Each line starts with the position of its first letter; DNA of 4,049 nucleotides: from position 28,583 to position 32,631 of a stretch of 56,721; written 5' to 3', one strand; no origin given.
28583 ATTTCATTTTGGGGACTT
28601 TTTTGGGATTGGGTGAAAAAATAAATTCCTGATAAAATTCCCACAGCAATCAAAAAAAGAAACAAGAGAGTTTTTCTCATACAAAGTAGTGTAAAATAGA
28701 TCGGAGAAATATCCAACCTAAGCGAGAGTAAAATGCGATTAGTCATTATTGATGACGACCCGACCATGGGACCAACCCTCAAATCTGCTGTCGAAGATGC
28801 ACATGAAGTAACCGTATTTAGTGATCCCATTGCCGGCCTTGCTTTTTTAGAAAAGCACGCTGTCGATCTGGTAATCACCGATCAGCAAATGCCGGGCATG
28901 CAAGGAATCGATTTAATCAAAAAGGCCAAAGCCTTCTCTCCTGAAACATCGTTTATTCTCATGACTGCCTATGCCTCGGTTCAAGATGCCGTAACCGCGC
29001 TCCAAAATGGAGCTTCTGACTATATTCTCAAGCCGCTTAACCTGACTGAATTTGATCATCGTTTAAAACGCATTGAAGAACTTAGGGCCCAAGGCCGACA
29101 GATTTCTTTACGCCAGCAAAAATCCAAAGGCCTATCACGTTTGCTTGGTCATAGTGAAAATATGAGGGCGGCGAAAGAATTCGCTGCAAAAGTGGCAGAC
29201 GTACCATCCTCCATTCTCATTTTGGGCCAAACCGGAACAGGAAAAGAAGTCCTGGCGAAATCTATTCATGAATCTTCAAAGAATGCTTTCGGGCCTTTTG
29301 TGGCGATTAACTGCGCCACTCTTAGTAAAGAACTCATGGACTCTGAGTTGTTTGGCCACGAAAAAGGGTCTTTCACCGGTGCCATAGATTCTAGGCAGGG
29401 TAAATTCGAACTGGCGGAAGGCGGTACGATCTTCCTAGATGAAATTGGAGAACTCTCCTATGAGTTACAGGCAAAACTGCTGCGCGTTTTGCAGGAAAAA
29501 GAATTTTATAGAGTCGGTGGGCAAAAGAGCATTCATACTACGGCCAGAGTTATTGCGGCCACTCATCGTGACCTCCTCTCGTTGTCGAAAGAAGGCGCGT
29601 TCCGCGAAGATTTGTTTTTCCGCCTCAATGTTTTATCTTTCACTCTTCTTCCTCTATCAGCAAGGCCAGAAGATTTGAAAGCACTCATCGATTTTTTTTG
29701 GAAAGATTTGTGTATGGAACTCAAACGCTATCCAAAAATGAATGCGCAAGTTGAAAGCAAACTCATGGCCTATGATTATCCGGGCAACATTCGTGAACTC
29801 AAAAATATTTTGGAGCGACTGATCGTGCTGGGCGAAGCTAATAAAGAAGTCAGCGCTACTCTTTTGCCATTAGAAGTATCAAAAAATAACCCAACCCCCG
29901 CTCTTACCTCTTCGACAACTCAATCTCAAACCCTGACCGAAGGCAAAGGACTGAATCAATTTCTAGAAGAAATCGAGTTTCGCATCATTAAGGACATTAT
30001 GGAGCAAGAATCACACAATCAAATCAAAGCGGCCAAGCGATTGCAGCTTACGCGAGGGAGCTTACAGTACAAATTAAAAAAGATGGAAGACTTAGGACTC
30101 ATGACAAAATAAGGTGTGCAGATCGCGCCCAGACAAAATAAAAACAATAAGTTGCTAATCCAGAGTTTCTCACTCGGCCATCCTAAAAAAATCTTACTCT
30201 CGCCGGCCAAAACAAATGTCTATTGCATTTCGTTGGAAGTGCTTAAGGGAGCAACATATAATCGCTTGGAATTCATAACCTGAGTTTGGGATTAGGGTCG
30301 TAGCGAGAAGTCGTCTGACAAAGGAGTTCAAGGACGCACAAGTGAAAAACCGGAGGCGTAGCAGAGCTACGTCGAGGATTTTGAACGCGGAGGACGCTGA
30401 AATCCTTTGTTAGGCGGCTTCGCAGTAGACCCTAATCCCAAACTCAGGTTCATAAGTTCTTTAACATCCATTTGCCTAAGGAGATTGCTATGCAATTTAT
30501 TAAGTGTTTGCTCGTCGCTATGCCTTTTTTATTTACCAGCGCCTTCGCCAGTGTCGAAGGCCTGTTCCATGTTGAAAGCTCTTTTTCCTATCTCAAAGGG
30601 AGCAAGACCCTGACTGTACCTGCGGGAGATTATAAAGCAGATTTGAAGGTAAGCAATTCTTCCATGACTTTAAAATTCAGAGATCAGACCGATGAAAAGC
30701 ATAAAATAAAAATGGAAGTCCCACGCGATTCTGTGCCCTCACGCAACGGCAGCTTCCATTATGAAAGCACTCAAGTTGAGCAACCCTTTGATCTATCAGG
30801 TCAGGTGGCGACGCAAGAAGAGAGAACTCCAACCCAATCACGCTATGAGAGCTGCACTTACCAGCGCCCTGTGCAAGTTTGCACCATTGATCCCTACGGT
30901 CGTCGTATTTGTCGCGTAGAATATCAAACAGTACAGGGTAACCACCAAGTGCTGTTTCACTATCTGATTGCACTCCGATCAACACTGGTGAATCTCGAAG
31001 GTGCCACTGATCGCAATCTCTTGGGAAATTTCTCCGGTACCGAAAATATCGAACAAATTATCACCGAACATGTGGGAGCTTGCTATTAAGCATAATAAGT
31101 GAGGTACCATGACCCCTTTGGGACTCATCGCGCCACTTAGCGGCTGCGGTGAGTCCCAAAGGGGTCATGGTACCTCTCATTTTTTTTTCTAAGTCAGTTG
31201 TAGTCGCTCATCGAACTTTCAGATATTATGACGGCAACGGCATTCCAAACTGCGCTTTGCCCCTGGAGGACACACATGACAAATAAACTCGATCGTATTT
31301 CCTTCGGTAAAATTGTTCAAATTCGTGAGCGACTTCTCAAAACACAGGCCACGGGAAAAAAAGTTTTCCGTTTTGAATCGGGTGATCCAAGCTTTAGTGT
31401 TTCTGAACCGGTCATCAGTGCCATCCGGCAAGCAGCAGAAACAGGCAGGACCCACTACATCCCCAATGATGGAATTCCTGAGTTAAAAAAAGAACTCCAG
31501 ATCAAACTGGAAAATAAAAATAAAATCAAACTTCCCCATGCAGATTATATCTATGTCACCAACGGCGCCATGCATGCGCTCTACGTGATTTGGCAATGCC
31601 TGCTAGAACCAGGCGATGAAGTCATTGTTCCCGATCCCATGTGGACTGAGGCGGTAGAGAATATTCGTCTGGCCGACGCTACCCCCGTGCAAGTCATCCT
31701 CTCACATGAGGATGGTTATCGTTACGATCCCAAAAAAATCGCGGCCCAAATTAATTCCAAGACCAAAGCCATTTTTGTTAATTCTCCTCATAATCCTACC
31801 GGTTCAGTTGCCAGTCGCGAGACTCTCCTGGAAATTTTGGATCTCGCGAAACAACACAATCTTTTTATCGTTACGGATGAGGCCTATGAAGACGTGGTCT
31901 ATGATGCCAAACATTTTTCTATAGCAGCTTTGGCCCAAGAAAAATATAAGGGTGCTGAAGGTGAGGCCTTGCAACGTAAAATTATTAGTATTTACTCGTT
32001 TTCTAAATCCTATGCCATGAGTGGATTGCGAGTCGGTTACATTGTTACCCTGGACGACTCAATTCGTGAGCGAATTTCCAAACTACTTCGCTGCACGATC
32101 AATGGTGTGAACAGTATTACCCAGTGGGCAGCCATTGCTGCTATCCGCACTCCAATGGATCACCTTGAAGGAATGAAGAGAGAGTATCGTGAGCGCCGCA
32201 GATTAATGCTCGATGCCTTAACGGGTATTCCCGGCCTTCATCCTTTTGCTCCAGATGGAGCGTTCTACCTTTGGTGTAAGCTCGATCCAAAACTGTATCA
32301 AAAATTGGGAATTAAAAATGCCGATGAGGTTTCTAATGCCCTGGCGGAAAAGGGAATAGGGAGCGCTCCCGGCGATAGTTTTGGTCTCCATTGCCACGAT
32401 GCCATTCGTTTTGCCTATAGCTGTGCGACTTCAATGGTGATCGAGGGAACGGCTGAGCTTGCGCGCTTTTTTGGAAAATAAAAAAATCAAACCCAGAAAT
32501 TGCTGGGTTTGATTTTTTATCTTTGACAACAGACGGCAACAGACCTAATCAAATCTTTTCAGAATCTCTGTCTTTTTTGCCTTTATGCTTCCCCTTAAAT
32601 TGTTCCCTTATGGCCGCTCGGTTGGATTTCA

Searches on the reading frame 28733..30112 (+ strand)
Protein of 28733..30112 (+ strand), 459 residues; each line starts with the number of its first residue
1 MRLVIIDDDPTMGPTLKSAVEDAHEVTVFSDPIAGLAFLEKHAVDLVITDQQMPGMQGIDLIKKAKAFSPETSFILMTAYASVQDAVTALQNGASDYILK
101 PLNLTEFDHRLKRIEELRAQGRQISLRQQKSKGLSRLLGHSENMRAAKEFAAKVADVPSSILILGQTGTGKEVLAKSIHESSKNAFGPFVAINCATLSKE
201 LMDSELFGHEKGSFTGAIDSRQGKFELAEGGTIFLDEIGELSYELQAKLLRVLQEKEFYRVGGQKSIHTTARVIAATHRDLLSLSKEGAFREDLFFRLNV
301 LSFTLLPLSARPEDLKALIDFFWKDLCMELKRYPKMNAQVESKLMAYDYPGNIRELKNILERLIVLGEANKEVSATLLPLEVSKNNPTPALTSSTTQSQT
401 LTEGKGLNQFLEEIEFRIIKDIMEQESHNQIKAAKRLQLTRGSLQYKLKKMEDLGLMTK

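Call 23: search_protein_families(library=pfam, proteins=[window:28733-30112:+])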
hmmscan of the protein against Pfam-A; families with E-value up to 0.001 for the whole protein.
window:28733-30112:+ (459 aa): 10 families
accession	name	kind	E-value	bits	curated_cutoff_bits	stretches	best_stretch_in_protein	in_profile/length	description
PF00158.32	Sigma54_activat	-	5.6e-67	225.1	20.2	1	138-302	2-166/168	Sigma-54 interaction domain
PF00072.30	Response_reg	-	1.7e-23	83.3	30.2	1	4-111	2-110/111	Response regulator receiver domain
PF25601.1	AAA_lid_14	-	2.4e-17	63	27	1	310-389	2-81/87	AAA+ ATPase lid domain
PF14532.12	Sigma54_activ_2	-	4.1e-17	63.2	25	1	138-308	1-138/138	Sigma-54 interaction domain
PF02954.25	HTH_8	-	1.9e-10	40.7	22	1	410-450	1-41/42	Bacterial regulatory protein, Fis family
PF07728.20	AAA_5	-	4.4e-08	33.7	22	1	161-279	2-123/139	AAA domain (dynein-related subfamily)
PF07724.20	AAA_2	-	2.7e-05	24.7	27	1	159-272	4-117/166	AAA domain (Cdc48 subfamily)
PF00004.35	AAA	-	8.8e-05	23.4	21.2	1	161-279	1-110/131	ATPase family associated with various cellular activities (AAA)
PF01047.28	MarR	-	0.00036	20.8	24.6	1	415-458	5-48/59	MarR family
PF01078.27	Mg_chelatase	-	0.00099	19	20.3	0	216-257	93-134/207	Magnesium chelatase, subunit ChlI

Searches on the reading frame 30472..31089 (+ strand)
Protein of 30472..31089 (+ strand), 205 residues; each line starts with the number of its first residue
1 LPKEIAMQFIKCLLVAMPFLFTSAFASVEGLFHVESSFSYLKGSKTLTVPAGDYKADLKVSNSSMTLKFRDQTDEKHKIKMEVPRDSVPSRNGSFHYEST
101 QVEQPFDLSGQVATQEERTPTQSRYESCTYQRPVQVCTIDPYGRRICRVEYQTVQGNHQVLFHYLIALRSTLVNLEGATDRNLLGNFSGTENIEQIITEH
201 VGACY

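Call 23: search_protein_families(library=pfam, proteins=[window:30472-31089:+])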
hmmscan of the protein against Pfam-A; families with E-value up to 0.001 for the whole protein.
window:30472-31089:+ (205 aa): 0 families

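Call 25: find_encoding_contigs(protein=window:30472-31089:+, flank=10000, max_places=10)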
Protein window:30472-31089:+ (205 aa): no gene with exactly this product is on record in the collection.

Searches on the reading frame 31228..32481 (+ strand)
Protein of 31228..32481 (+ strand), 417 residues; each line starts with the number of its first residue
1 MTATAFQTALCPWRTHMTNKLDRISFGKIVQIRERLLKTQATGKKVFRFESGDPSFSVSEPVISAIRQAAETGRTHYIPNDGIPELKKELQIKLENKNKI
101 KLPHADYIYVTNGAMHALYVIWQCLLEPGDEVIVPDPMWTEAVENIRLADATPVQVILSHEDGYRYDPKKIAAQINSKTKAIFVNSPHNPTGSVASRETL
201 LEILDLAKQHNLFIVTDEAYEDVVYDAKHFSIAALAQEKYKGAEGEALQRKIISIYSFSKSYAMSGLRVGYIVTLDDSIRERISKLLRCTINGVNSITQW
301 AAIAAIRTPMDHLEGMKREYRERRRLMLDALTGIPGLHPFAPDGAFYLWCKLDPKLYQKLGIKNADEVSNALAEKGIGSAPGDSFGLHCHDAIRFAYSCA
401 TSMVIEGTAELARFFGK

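Call 23: search_protein_families(library=pfam, proteins=[window:31228-32481:+])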
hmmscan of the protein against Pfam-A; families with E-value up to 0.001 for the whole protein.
window:31228-32481:+ (417 aa): 5 families
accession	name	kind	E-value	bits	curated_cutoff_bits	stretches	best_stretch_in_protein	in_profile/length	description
PF00155.27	Aminotran_1_2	-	4.7e-67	227.2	19.7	1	45-402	2-351/361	Aminotransferase class I and II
PF01041.23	DegT_DnrJ_EryC1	-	1.3e-11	44.8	19.8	1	108-313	43-237/360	DegT/DnrJ/EryC1/StrS aminotransferase family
PF01053.26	Cys_Met_Meta_PP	-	3e-09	36.3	27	1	101-220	63-176/381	Cys/Met metabolism PLP-dependent enzyme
PF00266.25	Aminotran_5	-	4.8e-07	29.5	21.5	1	99-219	55-177/371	Aminotransferase class-V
PF01212.27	Beta_elim_lyase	-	0.00033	20.5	27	1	105-219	48-170/288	Beta-eliminating lyase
